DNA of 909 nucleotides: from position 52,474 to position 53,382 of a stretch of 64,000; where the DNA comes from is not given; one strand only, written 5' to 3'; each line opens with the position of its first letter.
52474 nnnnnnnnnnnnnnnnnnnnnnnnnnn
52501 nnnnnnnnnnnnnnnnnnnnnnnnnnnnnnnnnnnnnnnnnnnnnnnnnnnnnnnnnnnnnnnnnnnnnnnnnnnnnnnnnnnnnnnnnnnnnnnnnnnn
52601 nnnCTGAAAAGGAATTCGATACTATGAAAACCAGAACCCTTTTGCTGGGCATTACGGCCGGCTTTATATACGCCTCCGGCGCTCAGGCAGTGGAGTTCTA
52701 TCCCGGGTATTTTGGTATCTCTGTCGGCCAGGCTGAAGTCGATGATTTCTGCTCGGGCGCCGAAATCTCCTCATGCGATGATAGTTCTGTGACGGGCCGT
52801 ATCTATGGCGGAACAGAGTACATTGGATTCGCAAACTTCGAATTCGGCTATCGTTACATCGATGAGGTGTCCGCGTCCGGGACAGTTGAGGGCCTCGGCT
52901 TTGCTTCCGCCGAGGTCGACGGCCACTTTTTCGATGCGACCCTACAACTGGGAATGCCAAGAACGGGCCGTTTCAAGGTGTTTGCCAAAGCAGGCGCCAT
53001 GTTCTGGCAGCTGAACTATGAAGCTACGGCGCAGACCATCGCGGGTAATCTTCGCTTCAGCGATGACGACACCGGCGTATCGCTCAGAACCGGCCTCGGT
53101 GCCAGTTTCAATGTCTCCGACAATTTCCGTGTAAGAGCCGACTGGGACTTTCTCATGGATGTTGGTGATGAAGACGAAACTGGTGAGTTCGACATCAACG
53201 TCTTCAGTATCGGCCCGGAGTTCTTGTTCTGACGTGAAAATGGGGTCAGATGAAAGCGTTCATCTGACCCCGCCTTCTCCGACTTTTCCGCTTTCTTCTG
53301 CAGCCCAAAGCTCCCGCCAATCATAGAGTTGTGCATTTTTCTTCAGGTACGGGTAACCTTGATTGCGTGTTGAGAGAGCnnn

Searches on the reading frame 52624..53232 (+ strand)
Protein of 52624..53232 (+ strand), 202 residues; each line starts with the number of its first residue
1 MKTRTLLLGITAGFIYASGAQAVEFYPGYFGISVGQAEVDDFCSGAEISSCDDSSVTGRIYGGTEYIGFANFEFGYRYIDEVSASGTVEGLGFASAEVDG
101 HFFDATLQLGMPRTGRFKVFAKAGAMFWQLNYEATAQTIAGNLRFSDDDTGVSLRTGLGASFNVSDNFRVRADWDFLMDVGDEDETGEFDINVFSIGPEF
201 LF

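Call 31: search_protein_families(library=pfam, proteins=[window:52624-53232:+])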
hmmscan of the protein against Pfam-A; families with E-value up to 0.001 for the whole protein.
window:52624-53232:+ (202 aa): 2 families
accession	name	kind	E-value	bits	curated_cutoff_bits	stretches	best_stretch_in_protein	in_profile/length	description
PF01389.23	OmpA_membrane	-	7.9e-21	75.1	21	1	29-196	7-170/180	OmpA-like transmembrane domain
PF13505.12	OMP_b-brl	-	4.7e-11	43.6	28.7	1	17-197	11-170/175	Outer membrane protein beta-barrel domain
